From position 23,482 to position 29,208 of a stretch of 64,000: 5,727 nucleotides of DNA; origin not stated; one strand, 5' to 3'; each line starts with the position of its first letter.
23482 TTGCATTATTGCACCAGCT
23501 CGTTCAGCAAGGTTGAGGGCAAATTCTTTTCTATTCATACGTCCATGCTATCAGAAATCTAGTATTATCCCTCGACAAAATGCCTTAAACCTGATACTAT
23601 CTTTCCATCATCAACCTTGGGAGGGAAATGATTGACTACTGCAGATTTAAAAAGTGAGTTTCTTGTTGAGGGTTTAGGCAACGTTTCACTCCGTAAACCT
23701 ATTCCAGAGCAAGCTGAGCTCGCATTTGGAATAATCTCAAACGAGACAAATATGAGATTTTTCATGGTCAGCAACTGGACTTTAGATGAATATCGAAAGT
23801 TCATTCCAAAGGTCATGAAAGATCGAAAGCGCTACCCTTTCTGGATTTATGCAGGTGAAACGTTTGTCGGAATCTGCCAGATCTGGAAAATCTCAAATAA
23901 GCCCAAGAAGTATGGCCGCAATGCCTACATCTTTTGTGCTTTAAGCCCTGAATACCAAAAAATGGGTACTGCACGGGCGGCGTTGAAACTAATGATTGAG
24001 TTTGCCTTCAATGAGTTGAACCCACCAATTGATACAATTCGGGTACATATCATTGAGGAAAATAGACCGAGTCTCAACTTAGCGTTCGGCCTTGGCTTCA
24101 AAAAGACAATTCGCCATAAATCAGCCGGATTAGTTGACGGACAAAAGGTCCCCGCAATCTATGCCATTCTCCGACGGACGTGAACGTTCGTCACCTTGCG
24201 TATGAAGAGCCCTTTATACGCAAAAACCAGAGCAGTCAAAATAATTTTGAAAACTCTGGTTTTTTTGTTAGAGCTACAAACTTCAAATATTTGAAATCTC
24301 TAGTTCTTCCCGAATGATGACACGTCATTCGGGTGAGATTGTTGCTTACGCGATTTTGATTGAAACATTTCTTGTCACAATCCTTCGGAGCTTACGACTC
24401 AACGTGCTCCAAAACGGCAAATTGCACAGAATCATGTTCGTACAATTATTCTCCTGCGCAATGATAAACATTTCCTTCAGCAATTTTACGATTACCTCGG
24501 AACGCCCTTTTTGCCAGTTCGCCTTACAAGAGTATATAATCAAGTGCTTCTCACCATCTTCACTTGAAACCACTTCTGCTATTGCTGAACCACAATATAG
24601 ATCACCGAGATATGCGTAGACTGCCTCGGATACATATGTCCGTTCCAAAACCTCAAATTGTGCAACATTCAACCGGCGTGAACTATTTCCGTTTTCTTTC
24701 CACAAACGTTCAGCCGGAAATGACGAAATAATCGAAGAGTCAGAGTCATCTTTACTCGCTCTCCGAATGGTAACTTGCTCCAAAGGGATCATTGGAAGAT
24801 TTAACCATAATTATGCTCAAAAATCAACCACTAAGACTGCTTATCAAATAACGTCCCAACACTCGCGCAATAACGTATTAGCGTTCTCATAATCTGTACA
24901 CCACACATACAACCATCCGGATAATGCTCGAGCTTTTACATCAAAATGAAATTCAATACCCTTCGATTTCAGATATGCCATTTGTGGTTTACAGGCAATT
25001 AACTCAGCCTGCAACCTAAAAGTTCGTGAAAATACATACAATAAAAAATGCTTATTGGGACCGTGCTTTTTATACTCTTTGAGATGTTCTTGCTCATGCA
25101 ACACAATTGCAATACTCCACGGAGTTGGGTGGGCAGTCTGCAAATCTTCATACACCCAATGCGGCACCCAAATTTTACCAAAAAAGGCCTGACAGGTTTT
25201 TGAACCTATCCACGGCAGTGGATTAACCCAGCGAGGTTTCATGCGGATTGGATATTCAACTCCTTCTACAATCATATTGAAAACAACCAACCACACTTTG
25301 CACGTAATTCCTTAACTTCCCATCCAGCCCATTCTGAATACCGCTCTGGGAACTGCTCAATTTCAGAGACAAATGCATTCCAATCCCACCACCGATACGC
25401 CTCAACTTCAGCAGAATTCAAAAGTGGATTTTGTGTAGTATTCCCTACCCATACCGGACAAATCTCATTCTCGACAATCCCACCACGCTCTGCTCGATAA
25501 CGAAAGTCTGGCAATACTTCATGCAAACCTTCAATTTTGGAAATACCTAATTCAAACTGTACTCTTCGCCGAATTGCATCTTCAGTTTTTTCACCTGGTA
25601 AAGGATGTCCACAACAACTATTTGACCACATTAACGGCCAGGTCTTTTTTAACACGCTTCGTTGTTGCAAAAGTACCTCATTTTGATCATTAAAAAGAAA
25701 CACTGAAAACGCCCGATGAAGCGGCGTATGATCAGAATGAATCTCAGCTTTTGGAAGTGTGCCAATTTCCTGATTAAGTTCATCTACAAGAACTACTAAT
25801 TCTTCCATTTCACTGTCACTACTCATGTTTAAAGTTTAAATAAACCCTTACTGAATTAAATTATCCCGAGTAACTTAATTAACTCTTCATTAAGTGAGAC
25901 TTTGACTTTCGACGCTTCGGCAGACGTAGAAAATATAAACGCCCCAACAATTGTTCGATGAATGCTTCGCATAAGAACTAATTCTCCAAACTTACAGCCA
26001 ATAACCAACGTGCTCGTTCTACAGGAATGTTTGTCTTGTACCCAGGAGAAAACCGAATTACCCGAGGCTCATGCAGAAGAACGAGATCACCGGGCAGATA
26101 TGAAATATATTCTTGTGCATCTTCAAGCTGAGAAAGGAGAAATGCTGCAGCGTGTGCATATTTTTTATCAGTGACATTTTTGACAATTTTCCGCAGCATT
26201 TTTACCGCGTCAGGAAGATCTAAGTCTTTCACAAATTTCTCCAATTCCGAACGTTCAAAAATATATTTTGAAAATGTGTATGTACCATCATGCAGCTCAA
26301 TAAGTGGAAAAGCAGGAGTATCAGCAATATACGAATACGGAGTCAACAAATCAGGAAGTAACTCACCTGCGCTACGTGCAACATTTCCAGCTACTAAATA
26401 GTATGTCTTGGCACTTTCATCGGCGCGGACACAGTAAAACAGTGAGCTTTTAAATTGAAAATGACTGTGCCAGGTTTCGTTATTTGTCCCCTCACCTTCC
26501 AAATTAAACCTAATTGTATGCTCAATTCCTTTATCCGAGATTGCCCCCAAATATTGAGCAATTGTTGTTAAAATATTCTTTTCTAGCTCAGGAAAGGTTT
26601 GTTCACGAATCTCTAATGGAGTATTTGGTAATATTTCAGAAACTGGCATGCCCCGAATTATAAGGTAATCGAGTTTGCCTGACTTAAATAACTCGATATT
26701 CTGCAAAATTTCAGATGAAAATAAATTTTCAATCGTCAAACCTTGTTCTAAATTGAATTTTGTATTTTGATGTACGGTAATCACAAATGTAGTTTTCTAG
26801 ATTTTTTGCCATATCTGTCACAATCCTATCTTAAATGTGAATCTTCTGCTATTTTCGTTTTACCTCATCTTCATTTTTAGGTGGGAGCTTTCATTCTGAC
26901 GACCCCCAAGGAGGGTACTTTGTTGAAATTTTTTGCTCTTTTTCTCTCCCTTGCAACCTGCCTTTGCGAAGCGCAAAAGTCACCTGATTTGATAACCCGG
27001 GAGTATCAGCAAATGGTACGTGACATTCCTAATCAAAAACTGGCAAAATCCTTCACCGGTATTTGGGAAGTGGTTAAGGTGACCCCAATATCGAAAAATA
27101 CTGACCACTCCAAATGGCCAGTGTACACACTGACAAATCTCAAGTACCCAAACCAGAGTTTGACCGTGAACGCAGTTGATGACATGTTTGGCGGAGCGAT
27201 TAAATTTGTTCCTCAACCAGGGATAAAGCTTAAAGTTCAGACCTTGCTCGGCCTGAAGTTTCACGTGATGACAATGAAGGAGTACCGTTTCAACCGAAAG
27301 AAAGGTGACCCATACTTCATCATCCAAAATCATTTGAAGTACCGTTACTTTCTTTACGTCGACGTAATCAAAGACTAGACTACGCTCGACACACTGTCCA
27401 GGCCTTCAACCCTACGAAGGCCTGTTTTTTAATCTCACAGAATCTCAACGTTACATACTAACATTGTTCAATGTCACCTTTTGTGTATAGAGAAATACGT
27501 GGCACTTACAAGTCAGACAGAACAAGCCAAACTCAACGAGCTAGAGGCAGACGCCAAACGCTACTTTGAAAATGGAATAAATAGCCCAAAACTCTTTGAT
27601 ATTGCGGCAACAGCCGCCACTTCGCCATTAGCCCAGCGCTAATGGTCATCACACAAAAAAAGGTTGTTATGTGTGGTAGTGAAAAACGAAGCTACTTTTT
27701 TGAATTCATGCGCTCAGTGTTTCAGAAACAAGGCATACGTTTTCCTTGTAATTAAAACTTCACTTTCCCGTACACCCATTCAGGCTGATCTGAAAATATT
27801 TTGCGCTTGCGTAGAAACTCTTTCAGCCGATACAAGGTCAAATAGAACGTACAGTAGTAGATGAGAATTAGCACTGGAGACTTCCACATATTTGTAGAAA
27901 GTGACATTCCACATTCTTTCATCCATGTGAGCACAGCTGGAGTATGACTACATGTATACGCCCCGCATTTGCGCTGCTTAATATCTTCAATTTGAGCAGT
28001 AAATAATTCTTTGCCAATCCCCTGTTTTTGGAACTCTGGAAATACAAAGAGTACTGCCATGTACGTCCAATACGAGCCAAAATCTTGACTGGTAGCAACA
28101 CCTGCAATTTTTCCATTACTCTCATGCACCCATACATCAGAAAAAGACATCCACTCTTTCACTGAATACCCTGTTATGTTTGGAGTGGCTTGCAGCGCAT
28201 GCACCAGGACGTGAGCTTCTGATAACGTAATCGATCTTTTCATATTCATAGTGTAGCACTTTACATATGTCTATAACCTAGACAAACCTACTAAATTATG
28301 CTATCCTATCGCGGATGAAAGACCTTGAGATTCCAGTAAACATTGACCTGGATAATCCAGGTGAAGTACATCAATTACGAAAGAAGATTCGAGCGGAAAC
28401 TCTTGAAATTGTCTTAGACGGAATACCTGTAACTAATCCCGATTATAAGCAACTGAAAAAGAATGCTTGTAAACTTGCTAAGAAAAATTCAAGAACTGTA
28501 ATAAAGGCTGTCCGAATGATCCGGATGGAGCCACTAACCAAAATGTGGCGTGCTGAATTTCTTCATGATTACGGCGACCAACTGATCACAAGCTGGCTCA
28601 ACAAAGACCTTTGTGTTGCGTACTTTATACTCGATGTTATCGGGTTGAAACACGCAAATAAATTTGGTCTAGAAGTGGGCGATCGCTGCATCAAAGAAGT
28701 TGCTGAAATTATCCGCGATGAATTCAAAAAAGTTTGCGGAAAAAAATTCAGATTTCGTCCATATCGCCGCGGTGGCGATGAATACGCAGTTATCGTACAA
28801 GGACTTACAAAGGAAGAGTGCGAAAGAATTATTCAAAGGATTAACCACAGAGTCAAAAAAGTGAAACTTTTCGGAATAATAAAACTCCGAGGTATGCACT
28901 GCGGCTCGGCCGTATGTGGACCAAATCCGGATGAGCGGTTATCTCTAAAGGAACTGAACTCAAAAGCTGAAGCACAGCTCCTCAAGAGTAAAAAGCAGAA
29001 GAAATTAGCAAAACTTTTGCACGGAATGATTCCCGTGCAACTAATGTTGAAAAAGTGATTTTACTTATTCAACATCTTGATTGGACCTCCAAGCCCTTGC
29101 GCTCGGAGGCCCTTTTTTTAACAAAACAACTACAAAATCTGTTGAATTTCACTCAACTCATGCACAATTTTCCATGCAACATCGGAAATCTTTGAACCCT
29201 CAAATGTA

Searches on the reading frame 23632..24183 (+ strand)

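Call 24: search_protein_families(library=pfam, proteins=[window:23632-24183:+], max_evalue=0.001)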
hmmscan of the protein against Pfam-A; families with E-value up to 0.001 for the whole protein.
window:23632-24183:+ (183 aa): 3 families
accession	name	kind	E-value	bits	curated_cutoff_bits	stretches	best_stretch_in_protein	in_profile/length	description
PF13302.13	Acetyltransf_3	-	6.1e-14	53.3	25.4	1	19-157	3-138/138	Acetyltransferase (GNAT) domain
PF00583.31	Acetyltransf_1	-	4.7e-09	37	20.7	1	47-156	14-116/116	Acetyltransferase (GNAT) family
PF13420.13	Acetyltransf_4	-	4.7e-07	30.4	24.3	1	49-170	32-148/155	Acetyltransferase (GNAT) domain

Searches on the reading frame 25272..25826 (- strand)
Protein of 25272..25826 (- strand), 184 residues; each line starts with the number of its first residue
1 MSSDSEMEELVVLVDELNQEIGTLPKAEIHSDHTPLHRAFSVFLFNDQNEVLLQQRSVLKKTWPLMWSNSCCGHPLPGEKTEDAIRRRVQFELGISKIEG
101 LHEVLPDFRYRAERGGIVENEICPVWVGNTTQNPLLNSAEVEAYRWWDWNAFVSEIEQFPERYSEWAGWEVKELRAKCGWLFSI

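Call 56: search_protein_families(library=pfam, proteins=[window:25272-25826:-], max_evalue=0.0001)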
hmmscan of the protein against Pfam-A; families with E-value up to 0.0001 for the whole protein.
window:25272-25826:- (184 aa): 1 family
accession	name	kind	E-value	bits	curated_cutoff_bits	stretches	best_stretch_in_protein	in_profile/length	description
PF00293.34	NUDIX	-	8e-19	68.4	21.1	1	36-161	2-128/134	NUDIX domain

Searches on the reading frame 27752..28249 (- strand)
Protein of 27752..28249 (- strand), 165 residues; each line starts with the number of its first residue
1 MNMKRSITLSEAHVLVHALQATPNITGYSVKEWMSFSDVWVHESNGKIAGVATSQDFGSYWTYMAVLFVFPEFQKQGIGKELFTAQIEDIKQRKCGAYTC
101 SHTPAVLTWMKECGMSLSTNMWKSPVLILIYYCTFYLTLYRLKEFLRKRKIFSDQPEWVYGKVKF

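Call 56: search_protein_families(library=pfam, proteins=[window:27752-28249:-], max_evalue=0.0001)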
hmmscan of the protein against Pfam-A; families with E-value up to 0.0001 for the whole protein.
window:27752-28249:- (165 aa): 3 families
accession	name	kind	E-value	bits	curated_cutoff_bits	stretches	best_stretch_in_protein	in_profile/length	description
PF00583.31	Acetyltransf_1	-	1.8e-09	38.3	20.7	1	31-114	24-115/116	Acetyltransferase (GNAT) family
PF13508.13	Acetyltransf_7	-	2.7e-08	34.5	27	1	37-97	3-62/84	Acetyltransferase (GNAT) domain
PF13673.13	Acetyltransf_10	-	7.7e-08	32.8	23.6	1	38-105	32-97/128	Acetyltransferase (GNAT) domain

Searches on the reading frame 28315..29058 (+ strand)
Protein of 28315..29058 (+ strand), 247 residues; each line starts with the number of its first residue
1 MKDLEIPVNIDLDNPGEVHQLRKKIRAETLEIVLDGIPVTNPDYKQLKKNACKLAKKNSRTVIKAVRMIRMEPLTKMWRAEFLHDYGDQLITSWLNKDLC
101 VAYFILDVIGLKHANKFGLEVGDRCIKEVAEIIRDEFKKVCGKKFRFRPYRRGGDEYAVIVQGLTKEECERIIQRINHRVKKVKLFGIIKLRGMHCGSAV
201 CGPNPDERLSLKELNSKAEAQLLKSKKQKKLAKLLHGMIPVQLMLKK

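Call 26: search_protein_families(library=pfam, proteins=[window:28315-29058:+], max_evalue=0.00001)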
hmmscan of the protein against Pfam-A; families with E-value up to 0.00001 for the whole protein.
window:28315-29058:+ (247 aa): 1 family
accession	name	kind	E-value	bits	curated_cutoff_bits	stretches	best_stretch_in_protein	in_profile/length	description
PF00990.26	GGDEF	-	2.2e-11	44.3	23.8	1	73-230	5-159/161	Diguanylate cyclase, GGDEF domain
